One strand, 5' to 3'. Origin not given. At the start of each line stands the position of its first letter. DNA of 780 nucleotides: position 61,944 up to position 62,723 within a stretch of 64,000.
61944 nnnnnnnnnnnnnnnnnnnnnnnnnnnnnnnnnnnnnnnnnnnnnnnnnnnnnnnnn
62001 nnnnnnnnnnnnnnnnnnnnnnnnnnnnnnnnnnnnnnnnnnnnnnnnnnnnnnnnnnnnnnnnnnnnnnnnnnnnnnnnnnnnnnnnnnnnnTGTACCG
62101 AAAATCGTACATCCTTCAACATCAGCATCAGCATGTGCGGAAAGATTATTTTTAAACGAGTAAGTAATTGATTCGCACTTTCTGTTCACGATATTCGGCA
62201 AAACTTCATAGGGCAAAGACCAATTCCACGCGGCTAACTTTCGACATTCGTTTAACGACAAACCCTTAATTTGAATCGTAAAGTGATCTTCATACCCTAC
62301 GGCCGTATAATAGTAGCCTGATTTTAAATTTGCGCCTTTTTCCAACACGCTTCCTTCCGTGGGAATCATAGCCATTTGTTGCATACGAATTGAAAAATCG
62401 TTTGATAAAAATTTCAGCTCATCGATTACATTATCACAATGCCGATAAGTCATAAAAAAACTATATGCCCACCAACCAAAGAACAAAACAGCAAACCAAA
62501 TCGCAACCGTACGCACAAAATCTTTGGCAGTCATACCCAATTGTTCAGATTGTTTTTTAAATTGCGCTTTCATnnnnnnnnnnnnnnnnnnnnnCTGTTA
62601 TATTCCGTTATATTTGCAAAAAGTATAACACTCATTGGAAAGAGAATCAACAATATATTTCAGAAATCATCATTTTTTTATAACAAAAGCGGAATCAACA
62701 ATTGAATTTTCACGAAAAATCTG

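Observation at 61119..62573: Bacterial membrane-anchored protein built from tenascin/teneurin-type EGF repeats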

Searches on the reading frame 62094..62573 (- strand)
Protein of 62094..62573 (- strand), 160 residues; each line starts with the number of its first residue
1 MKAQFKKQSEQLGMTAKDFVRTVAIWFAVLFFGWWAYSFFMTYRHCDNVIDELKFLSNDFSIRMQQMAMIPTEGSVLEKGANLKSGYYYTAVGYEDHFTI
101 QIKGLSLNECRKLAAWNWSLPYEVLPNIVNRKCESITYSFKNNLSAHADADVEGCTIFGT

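Call 17: find_homologous_proteins(query=A2, max_evalue=0.001)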
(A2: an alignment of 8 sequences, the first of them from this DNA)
Query A2 (8 sequences) (154 aa, profile of the alignment): 6562 proteins with E <= 0.001 among 8000 candidates; the best 120 are listed.
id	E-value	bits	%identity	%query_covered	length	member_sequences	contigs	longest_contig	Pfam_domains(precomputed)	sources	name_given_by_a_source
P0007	1.0e-52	196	23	77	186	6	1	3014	-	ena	-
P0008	1.2e-41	160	27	71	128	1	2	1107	-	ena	-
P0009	8.7e-36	141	30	50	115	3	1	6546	-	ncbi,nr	ncbi:MAG: hypothetical protein IJO11_04945, partial [Alphaproteobacteria bacterium]|nr:hypothetical 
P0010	1.2e-34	137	29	46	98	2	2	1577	-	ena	-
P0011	4.8e-31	126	23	74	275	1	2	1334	-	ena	-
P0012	3.9e-29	120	-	-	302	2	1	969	-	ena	-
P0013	1.5e-28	118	24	42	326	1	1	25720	-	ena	-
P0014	1.8e-27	114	31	42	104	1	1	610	-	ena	-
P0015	3.7e-27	113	-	-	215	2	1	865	-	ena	-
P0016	6.2e-27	112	22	50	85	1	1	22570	-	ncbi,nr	ncbi:MAG: hypothetical protein IKJ28_05600, partial [Alphaproteobacteria bacterium]|nr:hypothetical 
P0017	1.6e-25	108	-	-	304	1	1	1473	-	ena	-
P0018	3.0e-25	107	23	74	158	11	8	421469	-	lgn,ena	-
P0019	1.3e-24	105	23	78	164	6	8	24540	-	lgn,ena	-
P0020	3.2e-24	104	18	74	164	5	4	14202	-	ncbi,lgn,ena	-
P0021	2.5e-23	101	-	-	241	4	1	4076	-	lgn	-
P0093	8.3e-17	80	-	-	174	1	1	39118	PF05307.17,PF08805.17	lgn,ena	-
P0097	9.6e-17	79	-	-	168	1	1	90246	PF05307.17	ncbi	-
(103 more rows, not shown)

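Call 19: find_encoding_contigs(protein=P0018, flank=10000, max_places=3)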
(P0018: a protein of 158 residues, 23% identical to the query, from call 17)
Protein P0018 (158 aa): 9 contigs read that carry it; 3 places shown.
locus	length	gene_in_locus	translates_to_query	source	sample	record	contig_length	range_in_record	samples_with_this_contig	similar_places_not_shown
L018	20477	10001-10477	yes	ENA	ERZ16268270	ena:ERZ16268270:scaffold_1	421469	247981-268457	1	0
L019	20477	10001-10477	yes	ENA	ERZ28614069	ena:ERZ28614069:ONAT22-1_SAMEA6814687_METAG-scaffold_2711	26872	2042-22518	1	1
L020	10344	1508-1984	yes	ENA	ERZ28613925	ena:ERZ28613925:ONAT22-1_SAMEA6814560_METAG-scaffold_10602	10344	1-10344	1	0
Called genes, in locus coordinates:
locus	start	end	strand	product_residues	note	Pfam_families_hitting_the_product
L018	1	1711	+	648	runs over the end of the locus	PF00456:Transketolase_N, PF13292:DXP_synthase_N (weak), PF02775:TPP_enzyme_C (faint), PF02779:Transket_pyr, PF22613:Transketolase_C_1, PF02780:Transketolase_C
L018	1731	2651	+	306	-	PF09925:DUF2157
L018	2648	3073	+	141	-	PF14345:GDYXXLXY (faint)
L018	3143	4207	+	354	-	PF01116:F_bP_aldolase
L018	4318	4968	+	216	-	PF00834:Ribul_P_3_epim, PF00215:OMPdecase (faint)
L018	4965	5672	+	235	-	PF00072:Response_reg, PF00486:Trans_reg_C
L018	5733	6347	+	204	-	-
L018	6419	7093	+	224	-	-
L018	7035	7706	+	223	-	-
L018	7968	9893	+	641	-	PF02824:TGS (weak), PF07973:tRNA_SAD, PF00587:tRNA-synt_2b, PF03129:HGTP_anticodon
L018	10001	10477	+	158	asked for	-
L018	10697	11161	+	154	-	-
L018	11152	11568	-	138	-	-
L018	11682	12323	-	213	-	PF00302:CAT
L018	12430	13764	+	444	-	PF13393:tRNA-synt_His, PF00587:tRNA-synt_2b (weak), PF03129:HGTP_anticodon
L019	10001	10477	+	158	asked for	-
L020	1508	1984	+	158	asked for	-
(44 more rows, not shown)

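Call 24: search_protein_families(library=pfam, alignment_id=A3, max_evalue=0.01)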
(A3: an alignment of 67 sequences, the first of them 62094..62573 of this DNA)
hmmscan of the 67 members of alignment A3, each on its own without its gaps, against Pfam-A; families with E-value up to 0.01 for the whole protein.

A. member 1, window:62094-62573:- (160 aa): 0 families

B. families by the number of members that match (of 67 scanned): 12 families
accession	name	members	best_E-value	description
PF08805.16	PilS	22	1.8e-18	PilS N terminal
PF05307.16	Bundlin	21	3.2e-16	Bundlin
PF07963.17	N_methyl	12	0.00041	Prokaryotic N-terminal methylation motif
PF25024.1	EGF_TEN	4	1.1e-34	Teneurin EGF domain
PF23106.1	EGF_Teneurin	4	1.7e-17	Teneurin-like EGF domain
PF05946.17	TcpA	4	3.4e-05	Toxin-coregulated pilus subunit TcpA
PF07974.19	EGF_2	1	2e-07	EGF-like domain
PF01135.25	PCMT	1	0.0013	Protein-L-isoaspartate(D-aspartate) O-methyltransferase (PCMT)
PF13573.12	SprB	1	0.0019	SprB repeat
PF20878.2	REST_helical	1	0.0023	Helical region in REST corepressor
PF17268.7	DUF5334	1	0.0041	Family of unknown function (DUF5334)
PF00053.31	EGF_laminin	1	0.0077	Laminin EGF domain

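Call 28: search_solved_structures(query=A5, max_evalue=1)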
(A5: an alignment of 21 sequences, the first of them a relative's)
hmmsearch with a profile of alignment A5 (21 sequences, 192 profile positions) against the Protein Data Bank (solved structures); distinct sequences matched with E-value up to 1: 14.
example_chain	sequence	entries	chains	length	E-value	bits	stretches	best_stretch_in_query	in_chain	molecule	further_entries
1zwt_A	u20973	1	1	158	2.6e-16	63.4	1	43-190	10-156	Major structural subunit of bundle-forming pilus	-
1q5f_A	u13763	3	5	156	2.9e-05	27.3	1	80-153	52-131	PilS | Prepilin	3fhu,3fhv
8uhf_A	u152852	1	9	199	3.1e-05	27.3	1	14-131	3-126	Toxin co-regulated pilin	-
7tgg_A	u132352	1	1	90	0.011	18.9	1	4-68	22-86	Geopilin domain 1 protein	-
9iuf_A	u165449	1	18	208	0.012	18.8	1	64-185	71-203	CFA/III pilin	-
3vor_A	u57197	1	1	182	0.015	18.5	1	65-185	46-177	CFA/III pilin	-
3s0t_A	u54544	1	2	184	0.015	18.5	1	65-185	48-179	CFA/III pilin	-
8tob_GA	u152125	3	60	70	0.021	18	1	14-61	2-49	Fimbrial protein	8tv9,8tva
9egp_A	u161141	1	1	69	0.029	17.6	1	4-68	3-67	Geopilin domain 1 protein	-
3hrv_A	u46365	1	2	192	0.029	17.6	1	39-131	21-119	Toxin coregulated pilin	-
8tj2_C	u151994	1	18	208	0.036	17.3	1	14-74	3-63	Type IV major pilin protein PilA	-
2m7g_A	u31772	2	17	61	0.12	15.6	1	14-68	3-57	Geopilin domain 1 protein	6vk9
1oqv_A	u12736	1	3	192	0.15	15.2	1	41-131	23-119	toxin-coregulated pilus subunit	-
6ln0_A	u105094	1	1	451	0.64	13.2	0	59-152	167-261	Non-structural protein 3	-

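Call 29: search_solved_structures(query=A2, max_evalue=1)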
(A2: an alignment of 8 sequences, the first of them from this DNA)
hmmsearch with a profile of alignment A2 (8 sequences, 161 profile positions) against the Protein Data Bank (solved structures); distinct sequences matched with E-value up to 1: 5.
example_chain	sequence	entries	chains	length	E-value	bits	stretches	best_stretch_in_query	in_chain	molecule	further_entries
7tgg_A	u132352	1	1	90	0.011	18.9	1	6-45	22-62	Geopilin domain 1 protein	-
9egp_A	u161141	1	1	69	0.016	18.4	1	6-36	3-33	Geopilin domain 1 protein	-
9iuf_A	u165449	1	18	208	0.018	18.3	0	84-122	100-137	CFA/III pilin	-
9laa_A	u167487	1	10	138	0.12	15.6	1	5-38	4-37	Type IV pilin protein PilA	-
8tob_GA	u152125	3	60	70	0.18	15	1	16-52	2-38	Fimbrial protein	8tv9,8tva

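Call 33: predict_structure(alignment_id=A3)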
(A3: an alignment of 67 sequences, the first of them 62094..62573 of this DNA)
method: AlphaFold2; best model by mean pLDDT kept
length: 160 residues; sequences in the alignment: 67
mean_pLDDT: 84.5   pTM: 0.71
mean pLDDT of the five models: 84.5, 83.2, 82.4, 81.9, 78.2
residues with pLDDT >= 90: 102; 70-90: 30; 50-70: 14; < 50: 14
segments of 3 or more residues with pLDDT < 50: 1-3, 153-160
pLDDT, mean of each block of 10 residues (from residue 1): 50 72 93 91 92 95 89 86 93 95 95 92 95 96 75 42
secondary structure, 60 per line:
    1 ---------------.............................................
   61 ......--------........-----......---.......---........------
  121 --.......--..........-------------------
elements in order: H16-66 E75-82 E88-93 E97-103 H107-114 E123-129 E132-141

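Call 36: find_encoding_contigs(protein=P0097, flank=10000, max_places=2)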
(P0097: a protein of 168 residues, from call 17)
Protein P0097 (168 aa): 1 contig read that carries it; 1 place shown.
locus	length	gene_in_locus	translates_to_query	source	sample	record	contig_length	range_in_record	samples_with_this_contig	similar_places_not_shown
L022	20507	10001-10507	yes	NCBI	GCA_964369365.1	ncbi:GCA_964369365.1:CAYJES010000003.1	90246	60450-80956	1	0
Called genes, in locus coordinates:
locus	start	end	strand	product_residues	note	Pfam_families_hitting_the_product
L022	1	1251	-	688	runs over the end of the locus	PF01590:GAF, PF00512:HisKA, PF02518:HATPase_c, PF00072:Response_reg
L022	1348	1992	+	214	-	PF12917:YfbR-like, PF13023:HD_3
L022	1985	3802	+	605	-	PF00005:ABC_tran, PF02463:SMC_N (faint), PF05496:RuvB_N (faint), PF13555:AAA_29 (faint), PF13304:AAA_21 (weak), PF12848:ABC_tran_Xtn, PF00005:ABC_tran, PF13304:AAA_21 (weak), +6 more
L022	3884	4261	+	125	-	-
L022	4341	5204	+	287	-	PF06414:Zeta_toxin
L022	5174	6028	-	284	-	PF00590:TP_methylase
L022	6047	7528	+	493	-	PF04348:LppC (weak), PF13458:Peripla_BP_6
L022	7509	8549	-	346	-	PF04055:Radical_SAM, PF06969:HemN_C (weak)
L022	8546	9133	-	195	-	PF01725:Ham1p_like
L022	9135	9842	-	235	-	PF01138:RNase_PH, PF03725:RNase_PH_C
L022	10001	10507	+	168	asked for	PF05307:Bundlin (weak)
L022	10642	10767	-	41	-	PF00444:Ribosomal_L36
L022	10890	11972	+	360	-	PF00579:tRNA-synt_1b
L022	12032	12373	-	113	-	-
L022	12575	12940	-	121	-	-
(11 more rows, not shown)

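Call 37: find_encoding_contigs(protein=P0093, flank=10000, max_places=2)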
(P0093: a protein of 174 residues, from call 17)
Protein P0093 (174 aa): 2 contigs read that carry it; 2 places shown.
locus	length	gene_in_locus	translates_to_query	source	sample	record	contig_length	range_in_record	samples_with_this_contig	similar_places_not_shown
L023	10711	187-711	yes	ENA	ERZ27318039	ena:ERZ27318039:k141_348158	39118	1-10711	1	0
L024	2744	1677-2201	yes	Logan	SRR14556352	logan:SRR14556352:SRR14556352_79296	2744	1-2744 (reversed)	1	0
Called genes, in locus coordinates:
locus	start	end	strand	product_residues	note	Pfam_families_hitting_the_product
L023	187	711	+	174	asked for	PF05307:Bundlin, PF08805:PilS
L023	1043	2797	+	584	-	PF00884:Sulfatase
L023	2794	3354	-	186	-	PF07081:DUF1349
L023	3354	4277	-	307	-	PF00226:DnaJ, PF01556:DnaJ_C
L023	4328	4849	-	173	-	-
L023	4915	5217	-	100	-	-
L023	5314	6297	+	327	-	PF06258:Mito_fiss_Elm1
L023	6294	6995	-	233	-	PF13489:Methyltransf_23 (weak), PF08241:Methyltransf_11 (faint), PF08242:Methyltransf_12 (weak), PF13649:Methyltransf_25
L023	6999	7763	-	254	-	PF20260:PUA_4, PF04452:Methyltrans_RNA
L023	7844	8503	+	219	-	PF02224:Cytidylate_kin, PF13189:Cytidylate_kin2, PF13207:AAA_17 (faint)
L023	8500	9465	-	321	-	PF05045:RgpF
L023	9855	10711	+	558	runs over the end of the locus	PF17092:PCB_OB (faint), PF21710:Spt6_S1 (faint), PF00575:S1, PF00575:S1, PF23459:S1_RRP5 (weak), PF00575:S1, PF23459:S1_RRP5 (weak), PF00575:S1, +1 more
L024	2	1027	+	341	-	?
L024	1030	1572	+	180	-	-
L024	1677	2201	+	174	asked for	PF05307:Bundlin, PF08805:PilS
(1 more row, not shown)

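Call 39: fold_search(model_id=the predicted structure, library=pdb)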
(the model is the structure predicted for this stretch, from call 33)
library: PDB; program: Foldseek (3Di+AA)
matches with E <= 10: 704; with E <= 0.001: 0
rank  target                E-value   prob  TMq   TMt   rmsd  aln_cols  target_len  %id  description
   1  2qzi_D                9.1e-02  0.44  0.22  0.32   7.6       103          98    8  The crystal structure of a conserved protein of unknown function from Streptococcus thermophilus LMG 18311. (released 2007-08-28)
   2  5do8_B                9.7e-02  0.38  0.21  0.08   9.1        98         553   18  1.8 Angstrom crystal structure of Listeria monocytogenes Lmo0184 alpha-1,6-glucosidase (released 2015-09-30)
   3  5do8_C                1.2e-01  0.25  0.18  0.07   7.7        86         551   16  1.8 Angstrom crystal structure of Listeria monocytogenes Lmo0184 alpha-1,6-glucosidase (released 2015-09-30)
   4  5iqf_C                1.2e-01  0.25  0.20  0.13  11.8       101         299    7  Aminoglycoside Phosphotransferase (2'')-Ia (CTD of APH(6')-Ie/APH(2'')-Ia) in complex with GDP and Magnesium (released 2016-05-25)
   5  7t31_A                1.4e-01  0.84  0.38  0.15   5.4       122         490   15  X-ray Structure of Clostridiodies difficile PilW (released 2022-10-19)
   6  5do8_A                1.4e-01  0.33  0.21  0.08   9.1        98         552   18  1.8 Angstrom crystal structure of Listeria monocytogenes Lmo0184 alpha-1,6-glucosidase (released 2015-09-30)
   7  8deg                  1.7e-01  0.57  0.26  0.17   8.5        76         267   13  Crystal structure of DLK in complex with inhibitor DN0011197 (released 2022-12-14)
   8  9cc7_F                1.7e-01  0.09  0.15  0.12  18.6       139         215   12  Bacteriophage PhiTE extended connector complex (released 2025-04-16)
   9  5iqb_C                2.0e-01  0.23  0.21  0.14  10.8        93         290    8  Aminoglycoside Phosphotransferase (2'')-Ia (CTD of AAC(6')-Ie/APH(2'')-Ia) in complex with GMPPNP, Magnesium, and Kana (released 2016-05-25)
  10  8ous                  2.3e-01  0.23  0.22  0.15   7.4        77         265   16  CRYSTAL STRUCTURE OF DLK IN COMPLEX WITH COMPOUND 19 (released 2023-07-26)
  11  9cdy                  2.4e-01  0.21  0.21  0.14   9.6        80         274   16  Crystal structure of DLK with inhibitor bound (released 2025-02-19)
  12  1s28_A                2.4e-01  0.20  0.21  0.25  10.8       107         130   11  Crystal Structure of AvrPphF ORF1, the Chaperone for the Type III Effector AvrPphF ORF2 from P. syringae (released 2004-09-14)
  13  5ceo                  2.5e-01  0.38  0.25  0.16   8.9        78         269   12  DLK in complex with inhibitor 2-((6-(3,3-difluoropyrrolidin-1-yl)-4-(1-(oxetan-3-yl)piperidin-4-yl)pyridin-2-yl)amino)is (released 2015-10-14)
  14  5iqh_B                2.7e-01  0.21  0.21  0.14  11.4        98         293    8  Aminoglycoside Phosphotransferase (2'')-Ia (CTD of AAC(6')-Ie/APH(2'')-Ia) S214A mutant in complex with GMPPNP and Mag (released 2016-05-25)
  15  9cdx                  2.9e-01  0.25  0.23  0.15   9.4        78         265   15  Crystal structure of DLK with inhibitor bound (released 2025-02-19)
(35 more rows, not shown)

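Call 60: find_related_loci(query=A5, collection=metagenome_contigs, flank=10000)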
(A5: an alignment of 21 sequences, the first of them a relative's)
Query A5 (200 aa) in metagenome_contigs; peptide patterns used: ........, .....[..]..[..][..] (x = any residue, [..] = any of these).
600 stretches matched a pattern (row limit reached: there are more); 522 encode a relative of the query (tblastn E <= 1e-3); the best 80 are kept; 79 distinct loci.
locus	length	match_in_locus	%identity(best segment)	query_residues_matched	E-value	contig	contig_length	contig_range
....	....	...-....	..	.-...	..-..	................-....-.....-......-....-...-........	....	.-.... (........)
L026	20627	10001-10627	46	5-200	9e-55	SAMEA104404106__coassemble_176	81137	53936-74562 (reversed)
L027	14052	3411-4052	45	3-200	4e-54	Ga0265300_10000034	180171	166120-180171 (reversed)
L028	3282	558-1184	49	1-200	3e-52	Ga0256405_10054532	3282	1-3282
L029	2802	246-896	45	3-199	3e-52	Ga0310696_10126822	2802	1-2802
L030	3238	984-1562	47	1-200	4e-52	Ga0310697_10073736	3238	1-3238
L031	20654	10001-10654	44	3-200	6e-51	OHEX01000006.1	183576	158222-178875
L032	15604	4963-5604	45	3-200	7e-51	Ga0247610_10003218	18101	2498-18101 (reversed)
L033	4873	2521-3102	50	1-200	7e-51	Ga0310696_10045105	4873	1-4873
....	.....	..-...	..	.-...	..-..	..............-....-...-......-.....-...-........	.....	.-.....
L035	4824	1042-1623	49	5-200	2e-50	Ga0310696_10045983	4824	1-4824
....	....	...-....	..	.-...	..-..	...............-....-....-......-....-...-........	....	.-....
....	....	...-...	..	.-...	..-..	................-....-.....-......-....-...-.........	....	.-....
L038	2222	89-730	46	3-200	7e-50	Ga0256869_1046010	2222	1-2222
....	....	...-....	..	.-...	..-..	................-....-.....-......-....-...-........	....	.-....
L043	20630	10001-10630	45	6-200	9e-48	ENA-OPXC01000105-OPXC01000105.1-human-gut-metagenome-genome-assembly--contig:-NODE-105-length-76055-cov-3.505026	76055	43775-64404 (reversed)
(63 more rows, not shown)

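Call 63: search_protein_families(library=pfam, proteins=[L043:152-1318:+, L043:1356-2120:+, L043:2101-3708:+, L043:3730-5007:+, L043:4982-6421:+, L043:6426-8108:+, L043:8120-9244:+, L043:9180-9839:+, L043:9962-10633:+, L043:10738-11736:+], max_evalue=0.01)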
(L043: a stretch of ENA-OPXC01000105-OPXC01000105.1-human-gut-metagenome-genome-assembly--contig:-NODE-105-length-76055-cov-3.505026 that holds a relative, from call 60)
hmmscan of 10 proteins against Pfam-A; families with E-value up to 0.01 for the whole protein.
L043:152-1318:+ (388 aa): 0 families

L043:1356-2120:+ (254 aa): 1 family
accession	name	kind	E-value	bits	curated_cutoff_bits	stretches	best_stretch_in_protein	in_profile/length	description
PF10671.14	TcpQ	-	9.3e-16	58.1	27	1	169-245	2-78/80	Toxin co-regulated pilus biosynthesis protein Q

L043:2101-3708:+ (535 aa): 1 family
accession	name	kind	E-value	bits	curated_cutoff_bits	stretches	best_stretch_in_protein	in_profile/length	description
PF00263.26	Secretin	-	1.6e-15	57.5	27.5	1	349-522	1-168/169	Bacterial type II and III secretion system protein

L043:3730-5007:+ (425 aa): 1 family
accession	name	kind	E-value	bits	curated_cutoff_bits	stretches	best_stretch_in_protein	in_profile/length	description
PF06864.17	PAP_PilO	-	2.1e-08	33.9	26.7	1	36-411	5-403/419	Pilin accessory protein (PilO)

L043:4982-6421:+ (479 aa): 0 families

L043:6426-8108:+ (560 aa): 3 families
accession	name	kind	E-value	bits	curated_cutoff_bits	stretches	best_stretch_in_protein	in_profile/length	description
PF00437.27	T2SSE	-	6.4e-65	219.6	24.9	1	142-549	8-370/370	Type II/IV secretion system protein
PF13173.12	AAA_14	-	0.00023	21.6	27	0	295-336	5-44/129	AAA domain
PF25199.1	nSTAND_NTPase5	-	0.00076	19.8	34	1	292-330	41-79/145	Novel STAND NTPase 5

L043:8120-9244:+ (374 aa): 1 family
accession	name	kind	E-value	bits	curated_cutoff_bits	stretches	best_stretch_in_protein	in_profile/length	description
PF00482.28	T2SSF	-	1.3e-25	90.2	25.2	2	241-360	1-121/125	Type II secretion system (T2SS), protein F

L043:9180-9839:+ (219 aa): 2 families
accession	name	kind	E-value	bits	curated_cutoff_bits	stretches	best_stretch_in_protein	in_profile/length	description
PF08805.16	PilS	-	3.2e-06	27.7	22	1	74-190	7-108/138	PilS N terminal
PF05307.16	Bundlin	-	0.00015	22.5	22.3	1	72-191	10-128/151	Bundlin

L043:9962-10633:+ (223 aa): 2 families
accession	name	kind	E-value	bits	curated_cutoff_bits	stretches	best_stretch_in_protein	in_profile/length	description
PF08805.16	PilS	-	2.1e-16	60.6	22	1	50-183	5-128/138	PilS N terminal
PF05307.16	Bundlin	-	5.1e-13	50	22.3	1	48-187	8-139/151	Bundlin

L043:10738-11736:+ (332 aa): 2 families
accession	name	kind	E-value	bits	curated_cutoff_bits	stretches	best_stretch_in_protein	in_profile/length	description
PF00437.27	T2SSE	-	3.1e-31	108.8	24.9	1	84-281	101-284/370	Type II/IV secretion system protein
PF00005.33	ABC_tran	-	0.0072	17.4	25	0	128-184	17-69/137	ABC transporter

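Call 64: find_homologous_proteins(query=L043:6426-8108:+, max_evalue=1e-50)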
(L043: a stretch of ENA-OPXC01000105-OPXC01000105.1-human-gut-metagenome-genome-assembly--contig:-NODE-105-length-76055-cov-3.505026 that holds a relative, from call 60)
Query L043:6426-8108:+ (560 aa): 3499 proteins with E <= 1e-50 among 8000 candidates; the best 120 are listed.
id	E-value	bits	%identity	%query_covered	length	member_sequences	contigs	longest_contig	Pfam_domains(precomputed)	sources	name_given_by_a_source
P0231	0.0e+0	1253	100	100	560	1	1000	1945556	PF00437.27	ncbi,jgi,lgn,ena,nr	ncbi:MAG: GspE/PulE family protein [Alphaproteobacteria bacterium]|jgi:bfpD|nr:Flp pilus assembly co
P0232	0.0e+0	1253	100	100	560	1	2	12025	PF00437.27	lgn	-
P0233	0.0e+0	1253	100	100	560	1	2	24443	PF00437.27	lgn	-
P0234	0.0e+0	1252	100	100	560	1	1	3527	PF00437.27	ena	-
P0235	0.0e+0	1252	100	100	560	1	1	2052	PF00437.27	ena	-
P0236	0.0e+0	1252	100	100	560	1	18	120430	PF00437.27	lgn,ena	-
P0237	0.0e+0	1252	100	100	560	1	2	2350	PF00437.27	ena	-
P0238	0.0e+0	1252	100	100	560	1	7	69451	PF00437.27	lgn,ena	-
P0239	0.0e+0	1252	100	100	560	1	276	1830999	PF00437.27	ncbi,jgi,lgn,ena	jgi:bfpD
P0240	0.0e+0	1252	100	100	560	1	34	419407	PF00437.27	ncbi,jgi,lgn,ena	-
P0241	0.0e+0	1252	100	100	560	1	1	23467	PF00437.27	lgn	-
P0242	0.0e+0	1252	100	100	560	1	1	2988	PF00437.27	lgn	-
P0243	0.0e+0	1252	100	100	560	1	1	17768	PF00437.27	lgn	-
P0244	0.0e+0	1252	100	100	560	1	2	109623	PF00437.27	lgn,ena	-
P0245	0.0e+0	1252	100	100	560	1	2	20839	PF00437.27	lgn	-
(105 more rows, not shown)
